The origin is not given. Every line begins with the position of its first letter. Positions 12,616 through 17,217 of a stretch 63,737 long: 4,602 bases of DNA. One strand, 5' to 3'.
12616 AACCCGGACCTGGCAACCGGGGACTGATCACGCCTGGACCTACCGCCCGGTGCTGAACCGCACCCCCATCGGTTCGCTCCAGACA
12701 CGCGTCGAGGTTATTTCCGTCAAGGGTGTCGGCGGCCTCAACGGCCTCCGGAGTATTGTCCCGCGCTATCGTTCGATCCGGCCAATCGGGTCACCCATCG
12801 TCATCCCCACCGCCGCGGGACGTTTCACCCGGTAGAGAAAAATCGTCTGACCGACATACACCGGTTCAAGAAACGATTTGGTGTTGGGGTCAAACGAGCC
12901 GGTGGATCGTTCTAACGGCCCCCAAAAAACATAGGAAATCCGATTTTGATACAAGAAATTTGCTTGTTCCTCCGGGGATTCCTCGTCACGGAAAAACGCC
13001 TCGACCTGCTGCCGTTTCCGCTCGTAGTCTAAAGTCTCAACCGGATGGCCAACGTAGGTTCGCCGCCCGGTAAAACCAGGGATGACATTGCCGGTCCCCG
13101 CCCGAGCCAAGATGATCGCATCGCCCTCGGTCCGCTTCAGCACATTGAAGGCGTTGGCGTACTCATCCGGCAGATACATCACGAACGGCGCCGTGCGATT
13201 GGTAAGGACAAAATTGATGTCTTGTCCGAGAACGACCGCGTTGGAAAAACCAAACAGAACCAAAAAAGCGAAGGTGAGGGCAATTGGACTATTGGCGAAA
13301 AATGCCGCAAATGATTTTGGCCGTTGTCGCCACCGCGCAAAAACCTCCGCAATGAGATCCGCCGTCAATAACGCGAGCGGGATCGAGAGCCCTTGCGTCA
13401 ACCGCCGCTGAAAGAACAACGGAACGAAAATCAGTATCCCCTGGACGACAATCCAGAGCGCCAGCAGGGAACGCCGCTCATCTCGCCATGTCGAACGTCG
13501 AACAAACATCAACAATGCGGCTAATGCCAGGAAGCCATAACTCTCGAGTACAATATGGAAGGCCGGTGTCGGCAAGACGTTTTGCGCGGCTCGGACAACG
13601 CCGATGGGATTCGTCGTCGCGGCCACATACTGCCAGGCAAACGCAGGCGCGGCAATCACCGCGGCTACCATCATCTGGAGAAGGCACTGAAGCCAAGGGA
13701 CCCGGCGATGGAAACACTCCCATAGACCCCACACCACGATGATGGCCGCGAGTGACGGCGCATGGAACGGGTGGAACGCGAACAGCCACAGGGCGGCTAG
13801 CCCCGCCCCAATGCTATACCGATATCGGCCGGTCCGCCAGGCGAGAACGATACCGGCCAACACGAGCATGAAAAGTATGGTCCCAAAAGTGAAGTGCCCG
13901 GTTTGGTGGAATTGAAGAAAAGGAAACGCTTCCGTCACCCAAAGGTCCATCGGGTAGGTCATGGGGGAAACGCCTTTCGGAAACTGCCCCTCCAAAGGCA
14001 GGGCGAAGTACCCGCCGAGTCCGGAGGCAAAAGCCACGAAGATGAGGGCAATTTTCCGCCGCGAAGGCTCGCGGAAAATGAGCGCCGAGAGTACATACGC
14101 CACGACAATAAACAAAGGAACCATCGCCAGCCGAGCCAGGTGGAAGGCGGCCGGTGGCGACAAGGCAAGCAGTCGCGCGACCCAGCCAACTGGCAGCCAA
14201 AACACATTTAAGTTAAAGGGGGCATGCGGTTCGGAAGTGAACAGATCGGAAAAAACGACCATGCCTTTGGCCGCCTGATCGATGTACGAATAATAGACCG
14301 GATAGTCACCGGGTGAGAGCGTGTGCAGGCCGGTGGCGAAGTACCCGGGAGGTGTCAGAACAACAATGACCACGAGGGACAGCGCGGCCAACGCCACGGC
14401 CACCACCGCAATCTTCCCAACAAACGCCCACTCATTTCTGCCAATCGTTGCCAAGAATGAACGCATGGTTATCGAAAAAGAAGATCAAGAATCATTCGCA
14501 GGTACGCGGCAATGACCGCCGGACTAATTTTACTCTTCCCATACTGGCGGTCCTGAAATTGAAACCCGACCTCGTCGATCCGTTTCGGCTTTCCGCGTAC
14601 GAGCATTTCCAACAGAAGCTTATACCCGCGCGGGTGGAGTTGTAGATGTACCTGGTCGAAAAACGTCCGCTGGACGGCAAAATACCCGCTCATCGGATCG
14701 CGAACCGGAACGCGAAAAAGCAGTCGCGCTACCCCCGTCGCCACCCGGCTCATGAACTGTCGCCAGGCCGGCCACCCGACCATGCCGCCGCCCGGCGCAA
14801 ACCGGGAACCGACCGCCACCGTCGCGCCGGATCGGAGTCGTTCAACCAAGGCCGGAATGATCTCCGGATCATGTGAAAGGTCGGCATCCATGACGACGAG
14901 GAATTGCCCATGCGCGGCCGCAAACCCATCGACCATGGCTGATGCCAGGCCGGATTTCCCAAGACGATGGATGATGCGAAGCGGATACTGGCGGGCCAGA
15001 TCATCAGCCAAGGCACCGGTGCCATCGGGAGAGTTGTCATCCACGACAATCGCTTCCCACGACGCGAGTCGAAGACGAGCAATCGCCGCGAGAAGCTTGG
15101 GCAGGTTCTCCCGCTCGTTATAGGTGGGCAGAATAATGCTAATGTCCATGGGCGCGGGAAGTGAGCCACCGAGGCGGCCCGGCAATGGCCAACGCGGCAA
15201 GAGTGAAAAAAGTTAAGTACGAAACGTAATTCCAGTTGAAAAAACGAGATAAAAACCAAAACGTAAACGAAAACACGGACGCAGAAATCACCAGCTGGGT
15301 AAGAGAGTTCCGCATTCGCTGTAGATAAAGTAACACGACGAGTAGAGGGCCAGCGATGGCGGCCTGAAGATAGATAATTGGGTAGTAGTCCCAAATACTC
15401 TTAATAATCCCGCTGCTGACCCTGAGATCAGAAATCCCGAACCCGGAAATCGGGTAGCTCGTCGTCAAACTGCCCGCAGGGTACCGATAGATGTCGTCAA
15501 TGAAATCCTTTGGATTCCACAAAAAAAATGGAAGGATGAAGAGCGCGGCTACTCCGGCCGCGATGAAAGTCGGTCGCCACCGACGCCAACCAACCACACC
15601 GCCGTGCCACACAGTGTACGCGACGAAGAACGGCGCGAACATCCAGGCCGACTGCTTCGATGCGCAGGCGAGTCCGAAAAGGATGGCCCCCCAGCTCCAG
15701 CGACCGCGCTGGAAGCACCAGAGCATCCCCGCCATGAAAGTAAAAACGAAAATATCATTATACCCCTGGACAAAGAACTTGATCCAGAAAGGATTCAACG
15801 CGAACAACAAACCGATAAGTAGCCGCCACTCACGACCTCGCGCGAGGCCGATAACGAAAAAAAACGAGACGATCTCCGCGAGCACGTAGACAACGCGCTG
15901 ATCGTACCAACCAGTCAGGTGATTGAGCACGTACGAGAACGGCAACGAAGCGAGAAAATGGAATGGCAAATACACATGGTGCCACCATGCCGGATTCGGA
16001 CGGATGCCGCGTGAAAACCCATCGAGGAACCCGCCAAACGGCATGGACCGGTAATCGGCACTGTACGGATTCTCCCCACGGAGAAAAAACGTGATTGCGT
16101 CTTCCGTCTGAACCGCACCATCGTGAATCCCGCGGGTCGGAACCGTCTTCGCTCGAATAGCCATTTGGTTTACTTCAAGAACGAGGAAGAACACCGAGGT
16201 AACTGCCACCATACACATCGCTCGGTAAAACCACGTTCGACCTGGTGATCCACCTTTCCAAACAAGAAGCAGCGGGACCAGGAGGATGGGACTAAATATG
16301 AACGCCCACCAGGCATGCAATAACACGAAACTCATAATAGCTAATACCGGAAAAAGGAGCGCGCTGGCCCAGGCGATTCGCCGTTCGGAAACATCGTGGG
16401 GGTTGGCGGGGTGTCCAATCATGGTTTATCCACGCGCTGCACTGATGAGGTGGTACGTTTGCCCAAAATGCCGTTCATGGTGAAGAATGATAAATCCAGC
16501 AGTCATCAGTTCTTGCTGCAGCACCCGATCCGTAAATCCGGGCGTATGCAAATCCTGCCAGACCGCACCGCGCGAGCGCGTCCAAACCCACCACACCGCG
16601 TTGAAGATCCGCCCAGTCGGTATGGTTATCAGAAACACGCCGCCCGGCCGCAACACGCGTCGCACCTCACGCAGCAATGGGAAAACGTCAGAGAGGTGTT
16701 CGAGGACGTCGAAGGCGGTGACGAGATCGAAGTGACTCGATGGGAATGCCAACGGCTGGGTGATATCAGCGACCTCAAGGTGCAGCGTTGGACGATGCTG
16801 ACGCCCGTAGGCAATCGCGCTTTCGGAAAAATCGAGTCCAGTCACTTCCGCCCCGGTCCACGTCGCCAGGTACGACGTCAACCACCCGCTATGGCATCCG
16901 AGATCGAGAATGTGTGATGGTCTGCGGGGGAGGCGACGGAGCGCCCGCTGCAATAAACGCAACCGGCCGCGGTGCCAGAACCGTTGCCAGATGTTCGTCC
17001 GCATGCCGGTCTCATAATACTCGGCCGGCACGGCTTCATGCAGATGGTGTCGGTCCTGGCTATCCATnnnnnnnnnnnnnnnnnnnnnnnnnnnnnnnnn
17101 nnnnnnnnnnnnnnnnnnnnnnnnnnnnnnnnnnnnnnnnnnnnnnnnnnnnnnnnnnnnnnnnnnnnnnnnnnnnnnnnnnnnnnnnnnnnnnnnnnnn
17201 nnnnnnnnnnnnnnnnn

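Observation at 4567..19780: Candidate surface-glycosylation system: pilin-like gene array embedded among five GT-C-type membrane proteins and polyprenyl-phosphate-sugar supply genes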

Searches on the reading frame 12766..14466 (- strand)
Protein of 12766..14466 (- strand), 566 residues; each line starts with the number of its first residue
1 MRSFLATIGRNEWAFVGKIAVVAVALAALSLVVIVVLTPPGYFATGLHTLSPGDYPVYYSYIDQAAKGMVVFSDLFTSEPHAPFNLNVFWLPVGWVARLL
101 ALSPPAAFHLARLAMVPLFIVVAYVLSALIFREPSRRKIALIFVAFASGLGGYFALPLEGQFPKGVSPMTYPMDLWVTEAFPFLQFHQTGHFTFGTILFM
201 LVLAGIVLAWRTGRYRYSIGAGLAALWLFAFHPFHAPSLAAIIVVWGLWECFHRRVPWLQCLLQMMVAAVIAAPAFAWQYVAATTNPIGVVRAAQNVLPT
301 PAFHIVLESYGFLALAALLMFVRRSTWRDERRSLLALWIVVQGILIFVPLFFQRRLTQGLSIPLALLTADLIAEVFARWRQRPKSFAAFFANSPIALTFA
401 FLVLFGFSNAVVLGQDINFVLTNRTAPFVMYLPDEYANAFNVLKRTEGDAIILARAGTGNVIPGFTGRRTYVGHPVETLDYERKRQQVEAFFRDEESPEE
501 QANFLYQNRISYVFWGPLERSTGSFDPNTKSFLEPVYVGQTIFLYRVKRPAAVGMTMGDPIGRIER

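Call 4: search_protein_families(library=pfam, proteins=[window:12766-14466:-], max_evalue=0.01)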
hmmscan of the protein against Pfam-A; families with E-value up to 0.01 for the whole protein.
window:12766-14466:- (566 aa): 1 family
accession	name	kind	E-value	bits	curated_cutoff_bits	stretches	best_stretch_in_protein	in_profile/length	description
PF20176.3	DUF6541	-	0.00019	20.3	29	0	28-302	210-468/646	Family of unknown function (DUF6541)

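Call 14: find_homologous_proteins(query=window:12766-14466:-)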
Query window:12766-14466:- (566 aa): 31 proteins with E <= 0.001 among 8000 candidates.
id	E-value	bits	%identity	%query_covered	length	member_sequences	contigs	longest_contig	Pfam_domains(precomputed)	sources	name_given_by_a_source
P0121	0.0e+0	1270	100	100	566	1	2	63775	-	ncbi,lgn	-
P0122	0.0e+0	1109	86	99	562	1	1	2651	-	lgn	-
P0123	0.0e+0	1089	85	100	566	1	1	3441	-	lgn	-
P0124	0.0e+0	1063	83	100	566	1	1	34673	-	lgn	-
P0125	4.3e-147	509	46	96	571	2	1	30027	-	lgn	-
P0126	4.9e-145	503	45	97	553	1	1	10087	-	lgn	-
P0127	3.7e-99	351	35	97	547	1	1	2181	-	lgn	-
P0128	4.2e-91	324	39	89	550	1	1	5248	-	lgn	-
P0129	1.3e-89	320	34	97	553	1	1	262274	-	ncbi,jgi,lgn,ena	ncbi:MAG: hypothetical protein WC528_03320 [Patescibacteria group bacterium]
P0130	5.8e-83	298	32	96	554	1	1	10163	-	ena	-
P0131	8.6e-82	294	37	94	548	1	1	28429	-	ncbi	-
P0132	1.4e-75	273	35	97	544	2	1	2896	-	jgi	-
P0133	4.3e-71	258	36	94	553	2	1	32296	-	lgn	-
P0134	2.5e-67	246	33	96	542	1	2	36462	-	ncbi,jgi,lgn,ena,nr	ncbi:hypothetical protein KKF05_04790 [Patescibacteria group bacterium]|nr:hypothetical protein [Pat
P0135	1.5e-61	227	41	32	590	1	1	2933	-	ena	-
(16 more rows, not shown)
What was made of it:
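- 12766..14466 (-): M566: unnamed GT-C-fold protein, TM module plus C-terminal alpha/beta domain. 31 homologues found by the word-index search (call 14).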

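Call 33: predict_structure(alignment_id=A2)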
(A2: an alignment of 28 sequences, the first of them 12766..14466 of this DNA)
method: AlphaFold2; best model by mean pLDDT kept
length: 566 residues; sequences in the alignment: 28
mean_pLDDT: 89.9   pTM: 0.90
mean pLDDT of the five models: 89.9, 89.7, 89.2, 86.4, 85.5
residues with pLDDT >= 90: 405; 70-90: 124; 50-70: 22; < 50: 15
segments of 3 or more residues with pLDDT < 50: 552-566
pLDDT, mean of each block of 10 residues (from residue 1): 85 98 96 92 88 89 96 92 88 97 96 98 97 96 96 77 56 81 93 97 97 97 97 92 97 95 98 93 85 77 89 96 95 97 90 86 97 91 80 89 93 87 69 93 94 95 95 92 96 96 96 95 95 96 91 38 33
secondary structure, 60 per line:
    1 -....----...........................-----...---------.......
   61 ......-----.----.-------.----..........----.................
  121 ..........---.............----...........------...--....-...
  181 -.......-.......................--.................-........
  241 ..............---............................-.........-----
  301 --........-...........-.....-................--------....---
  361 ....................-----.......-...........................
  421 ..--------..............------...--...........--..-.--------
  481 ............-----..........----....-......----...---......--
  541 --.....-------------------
elements in order: H2-5 H10-36 E42-44 H54-66 H90-99 H104-130 H134-146 H151-161 H173-176 H182-188 H190-212 H215-231 H233-254 H258-285 H287-295 H303-310 H312-322 H324-328 H330-345 H354-357 H361-380 H386-392 H394-422 E431-433 H434-444 E451-453 H456-466 H481-492 H498-507 E512-515 H517-522 E533-538 E543-547
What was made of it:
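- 12766..14466 (-): Model pLDDT 89.9, pTM 0.90 (call 33).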

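Call 37: fold_search(model_id=the predicted structure, library=pdb)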
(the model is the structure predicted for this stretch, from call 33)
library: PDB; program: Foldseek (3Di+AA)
matches with E <= 10: 302; with E <= 0.001: 26
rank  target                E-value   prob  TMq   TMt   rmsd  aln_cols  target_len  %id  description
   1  9n9j_I                1.7e-10  1.00  0.53  0.45   9.8       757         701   10  Structure of a GRP94 folding intermediate engaged with a CCDC134- and FKBP11-bound secretory translocon (released 2025-11-19)
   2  8age_A                6.8e-10  1.00  0.56  0.50  12.7       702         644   12  Structure of yeast oligosaccharylransferase complex with acceptor peptide bound (released 2022-12-07)
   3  8agb_A                1.6e-09  1.00  0.56  0.50  10.7       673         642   12  Structure of yeast oligosaccharylransferase complex with lipid-linked oligosaccharide bound (released 2022-12-07)
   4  8b6l_I                1.7e-09  1.00  0.58  0.49  10.4       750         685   11  Subtomogram average of the human Sec61-TRAP-OSTA-translocon (released 2022-12-07)
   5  6ezn_F                2.7e-09  1.00  0.58  0.51  10.8       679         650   12  Cryo-EM structure of the yeast oligosaccharyltransferase (OST) complex (released 2018-01-17)
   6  6s7t_A                4.2e-09  1.00  0.49  0.41  10.6       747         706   11  Cryo-EM structure of human oligosaccharyltransferase complex OST-B (released 2019-12-18)
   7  6s7o_A                4.7e-09  1.00  0.57  0.50  10.5       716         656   12  Cryo-EM structure of human oligosaccharyltransferase complex OST-A (released 2019-12-18)
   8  8pn9_A                8.0e-09  1.00  0.54  0.48   8.3       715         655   11  Structure of human oligosaccharyltransferase OST-A complex bound to NGI-1 (released 2024-05-08)
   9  8agc_A                8.3e-09  1.00  0.56  0.47   9.4       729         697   12  Structure of yeast oligosaccharylransferase complex with lipid-linked oligosaccharide and non-acceptor peptide bound (released 2022-12-07)
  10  7oci_F                1.1e-08  1.00  0.56  0.50  11.2       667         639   12  Cryo-EM structure of yeast Ost6p containing oligosaccharyltransferase complex (released 2022-02-16)
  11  3wak                  1.9e-08  1.00  0.44  0.32  15.8       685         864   13  Crystal structure of the Archaeoglobus fulgidus oligosaccharyltransferase (O29867_ARCFU) in the apo form (released 2013-10-30)
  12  7e9s_A                2.1e-08  1.00  0.48  0.34  12.8       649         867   14  Archaeal oligosaccharyltransferase AglB from Archaeoglobus fulgidus in complex with an inhibitory peptide and a dolich (released 2021-09-08)
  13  6c26_A                2.6e-08  1.00  0.56  0.50  11.8       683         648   12  The Cryo-EM structure of a eukaryotic oligosaccharyl transferase complex (released 2018-01-31)
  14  5gmy_A                3.6e-08  1.00  0.46  0.33  14.8       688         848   14  Crystal structure of the Archaeoglobus fulgidus oligosaccharyltransferase (O29867_ARCFU) tethered with an acceptor pep (released 2017-02-01)
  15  7zlh_A                3.6e-08  1.00  0.44  0.39  13.2       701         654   13  Cryo-EM structure of C-mannosyltransferase CeDPY19, in apo state, bound to CMT2-Fab and anti-Fab nanobody (released 2023-01-11)
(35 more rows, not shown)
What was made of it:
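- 12766..14466 (-): Foldseek to STT3/AglB/PglB, DPY19, AftA and ArnT at E from 2e-10 to 1e-4 (call 37).
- M566 gives the same OST top hits, so this may be generic GT-C_A similarity (call 37).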

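Call 41: search_protein_families(library=ncbifam, proteins=[window:12766-14466:-], max_evalue=0.01)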
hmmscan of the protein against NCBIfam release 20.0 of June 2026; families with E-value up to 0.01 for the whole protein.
window:12766-14466:- (566 aa): 0 families

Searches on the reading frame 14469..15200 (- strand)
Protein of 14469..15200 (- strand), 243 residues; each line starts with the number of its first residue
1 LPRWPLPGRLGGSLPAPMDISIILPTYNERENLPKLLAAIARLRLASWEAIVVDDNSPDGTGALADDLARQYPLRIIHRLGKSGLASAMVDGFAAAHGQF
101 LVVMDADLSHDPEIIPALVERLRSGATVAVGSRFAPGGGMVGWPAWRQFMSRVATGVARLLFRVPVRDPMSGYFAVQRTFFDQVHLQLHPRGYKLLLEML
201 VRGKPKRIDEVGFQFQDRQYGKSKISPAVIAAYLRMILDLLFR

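Call 4: search_protein_families(library=pfam, proteins=[window:14469-15200:-], max_evalue=0.01)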
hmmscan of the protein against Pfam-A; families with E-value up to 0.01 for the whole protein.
window:14469-15200:- (243 aa): 2 families
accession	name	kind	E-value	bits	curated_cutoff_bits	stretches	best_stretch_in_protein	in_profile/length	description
PF00535.33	Glycos_transf_2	-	2.3e-31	109.4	23.3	1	21-181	1-164/168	Glycosyl transferase family 2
PF13641.12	Glyco_tranf_2_3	-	1.6e-09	38.5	27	1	20-130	3-120/230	Glycosyltransferase like family 2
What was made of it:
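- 14469..15200 (-): GT2 of the polyprenyl-phosphate-sugar synthase type (ArnC/GtrB/Dpm1/AglJ-like). The probable start is at 15149. Pfam Glycos_transf_2 2e-31 (call 4).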

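Call 41: search_protein_families(library=ncbifam, proteins=[window:14469-15200:-], max_evalue=0.01)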
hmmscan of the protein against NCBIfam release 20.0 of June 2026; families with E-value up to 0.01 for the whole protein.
window:14469-15200:- (243 aa): 24 families
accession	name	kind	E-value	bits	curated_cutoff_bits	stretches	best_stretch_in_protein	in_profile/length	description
NF041875.1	EPS_EpsD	equivalog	4.2e-16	59.2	370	1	20-152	1-134/325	exopolysaccharide biosynthesis glycosyltransferase EpsD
TIGR03937.1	PgaC_IcaA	equivalog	4.2e-16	58.9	422.3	1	19-129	46-157/407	poly-beta-1,6-N-acetyl-D-glucosamine synthase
TIGR04182.1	glyco_TIGR04182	equivalog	4.6e-16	59.1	325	1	19-227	1-203/293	S-layer glycoprotein N-glycosyltransferase AglJ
NF007986.1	PRK10714.1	equivalog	7e-16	58.1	529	1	19-226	7-211/316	undecaprenyl-phosphate 4-deoxy-4-formamido-L-arabinose transferase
TIGR04283.1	glyco_like_mftF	equivalog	1.1e-14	54.5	182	1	20-127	1-102/221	TIGR04283 family arsenosugar biosynthesis glycosyltransferase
NF047588.1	GlcsyltransPgfSStrep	equivalog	2.2e-14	53.4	500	1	18-199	1-183/308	glycosyltransferase PgfS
NF007482.0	PRK10073.1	equivalog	6.1e-13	48.5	423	1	19-120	7-108/334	glycosyltransferase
TIGR03965.1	mycofact_glyco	equivalog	1.6e-11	43.8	280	1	14-134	70-191/467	mycofactocin biosynthesis glycosyltransferase MftF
TIGR03469.1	HpnB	hypoth_equivalog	5.2e-10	38.9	379.25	1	19-125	45-163/386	hopene-associated glycosyltransferase HpnB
NF041391.1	DPhHxTase_Halo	equivalog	5.3e-10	38.6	375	1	26-228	3-195/213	dolichyl-phosphate hexose transferase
NF038302.1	EPS_HpsE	equivalog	1.3e-09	37.5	300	1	18-114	1-103/307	hormogonium polysaccharide biosynthesis glycosyltransferase HpsE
NF058614.1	PPMAGASynPpgS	equivalog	2.3e-09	37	370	1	19-228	1-209/226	polyprenyl-phospho-N-acetylgalactosaminyl synthase PpgS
NF010496.0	PRK13915.1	equivalog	4.5e-09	35.8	262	1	18-130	31-150/307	glucosyl-3-phosphoglycerate synthase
NF047683.1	TeichurnBiosyTuaG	equivalog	1.4e-08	34.7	400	1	19-113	7-102/252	teichuronic acid biosynthesis protein TuaG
NF045692.1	OglycostaseCruG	equivalog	2.6e-08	33.2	600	1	19-122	42-152/386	2'-O-glycosyltransferase CruG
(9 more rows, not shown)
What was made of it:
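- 14469..15200 (-): NCBIfam hits to AglJ, ArnC, PgfS, PpgS and Dol-P-hexose transferase, all far below their cut-offs (call 41).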

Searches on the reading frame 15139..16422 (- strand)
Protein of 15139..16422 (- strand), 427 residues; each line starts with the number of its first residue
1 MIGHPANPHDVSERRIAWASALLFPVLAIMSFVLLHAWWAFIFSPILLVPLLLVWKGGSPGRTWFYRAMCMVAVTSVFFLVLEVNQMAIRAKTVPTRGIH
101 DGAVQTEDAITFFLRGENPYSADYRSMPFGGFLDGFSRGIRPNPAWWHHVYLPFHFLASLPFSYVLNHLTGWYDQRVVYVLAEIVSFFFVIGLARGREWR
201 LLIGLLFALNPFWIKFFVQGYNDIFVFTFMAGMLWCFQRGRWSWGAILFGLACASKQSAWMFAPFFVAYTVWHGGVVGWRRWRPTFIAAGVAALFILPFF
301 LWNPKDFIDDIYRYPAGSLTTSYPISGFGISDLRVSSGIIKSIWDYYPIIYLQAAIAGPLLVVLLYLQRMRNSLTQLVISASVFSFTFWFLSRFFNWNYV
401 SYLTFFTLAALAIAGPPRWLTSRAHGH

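Call 5: search_protein_families(library=pfam, proteins=[window:15139-16422:-], max_evalue=0.01)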
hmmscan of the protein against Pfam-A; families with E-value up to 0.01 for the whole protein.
window:15139-16422:- (427 aa): 2 families
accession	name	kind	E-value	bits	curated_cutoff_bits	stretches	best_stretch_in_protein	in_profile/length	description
PF09594.16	GT87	-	2.6e-09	37.6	25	1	150-385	2-229/237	Glycosyltransferase family 87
PF05208.19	ALG3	-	1.9e-06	28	23.6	1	216-310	120-212/358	ALG3 protein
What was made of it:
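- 15139..16422 (-): GT87/MptA-B/ALG3-like GT-C. Pfam GT87 at 37.6 bits (gathering score 25), ALG3 at 28 bits (call 5).
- On GT87 / MptA-B family, for 15139-16422: 37.6 bits against 25 (call 5).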

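Call 41: search_protein_families(library=ncbifam, proteins=[window:15139-16422:-], max_evalue=0.01)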
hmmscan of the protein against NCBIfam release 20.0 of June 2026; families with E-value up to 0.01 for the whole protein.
window:15139-16422:- (427 aa): 1 family
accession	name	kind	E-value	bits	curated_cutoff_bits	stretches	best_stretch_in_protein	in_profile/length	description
NF046093.1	AZOBR_p60025_fam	subfamily_domain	1.1e-05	24.7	150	1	181-296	122-231/232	AZOBR_p60025 family cell surface glycopolymer formation protein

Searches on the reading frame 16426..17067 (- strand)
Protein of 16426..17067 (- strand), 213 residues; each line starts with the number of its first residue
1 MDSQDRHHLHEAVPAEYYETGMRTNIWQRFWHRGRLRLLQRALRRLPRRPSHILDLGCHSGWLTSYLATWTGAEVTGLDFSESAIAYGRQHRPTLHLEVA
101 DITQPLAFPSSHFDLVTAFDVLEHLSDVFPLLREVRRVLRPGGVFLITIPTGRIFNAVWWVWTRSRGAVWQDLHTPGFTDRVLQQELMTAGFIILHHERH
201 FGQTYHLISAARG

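Call 63: search_protein_families(library=ncbifam, proteins=[window:16426-17067:-], max_evalue=0.01)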
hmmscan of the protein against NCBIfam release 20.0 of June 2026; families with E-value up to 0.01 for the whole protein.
window:16426-17067:- (213 aa): 45 families (the best 25 are shown)
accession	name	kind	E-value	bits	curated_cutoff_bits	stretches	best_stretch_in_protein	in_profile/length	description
NF045667.1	MTase_DVU1556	equivalog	1.4e-17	63.9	155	1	31-199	3-167/213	DVU_1556 family methyltransferase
NF043040.1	corrin_prot_MT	hypoth_equivalog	2.8e-14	53.1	180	1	30-211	21-215/216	corrinoid protein-associated methyltransferase CpaM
TIGR02072.1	BioC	equivalog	2.1e-13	50.6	184.95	1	37-151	22-136/244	malonyl-ACP O-methyltransferase BioC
TIGR01983.1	UbiG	equivalog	2.1e-13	50.1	102.95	1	51-148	51-153/228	bifunctional 2-polyprenyl-6-hydroxyphenol methylase/3-demethylubiquinol 3-O-methyltransferase UbiG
NF045825.1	FAmtase_mtf2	equivalog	2.4e-11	43.4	400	1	51-148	60-159/248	fatty-acid O-methyltransferase Mtf2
NF007610.0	PRK10258.1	equivalog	4.1e-11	42.7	342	1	46-148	38-139/251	malonyl-ACP O-methyltransferase BioC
NF002463.0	PRK01683.1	equivalog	1.3e-10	41.3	297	1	44-150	25-131/258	trans-aconitate 2-methyltransferase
TIGR01934.1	MenG_MenH_UbiE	subfamily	1.5e-10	40.8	158.35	1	41-147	37-141/223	ubiquinone/menaquinone biosynthesis methyltransferase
NF001241.0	PRK00216.1-2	equivalog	1.8e-10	40.8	327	1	46-148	47-148/231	demethylmenaquinone methyltransferase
NF001244.0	PRK00216.1-5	equivalog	3.7e-10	39.5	216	1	29-147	34-153/236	bifunctional demethylmenaquinone methyltransferase/2-methoxy-6-polyprenyl-1,4-benzoquinol methylase UbiE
NF045649.1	2X_seleno_MduS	exception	4.4e-10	39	380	1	51-147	43-147/338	methyltransferase domain-containing selenoprotein MduS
NF041820.1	daptide_MTase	equivalog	6.1e-10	39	175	1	36-149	26-144/243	daptide-type RiPP biosynthesis methyltransferase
NF045823.1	PthPhpthDimycoMt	equivalog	1.5e-09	37.4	300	1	52-147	69-166/256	phthiotriol/phenolphthiotriol dimycocerosates methyltransferase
NF004851.0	PRK06202.1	equivalog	6.7e-09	35.5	243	1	36-128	49-147/237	hypothetical protein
NF001243.0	PRK00216.1-4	equivalog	7.5e-09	35.3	235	1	48-146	46-150/237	demethylmenaquinone methyltransferase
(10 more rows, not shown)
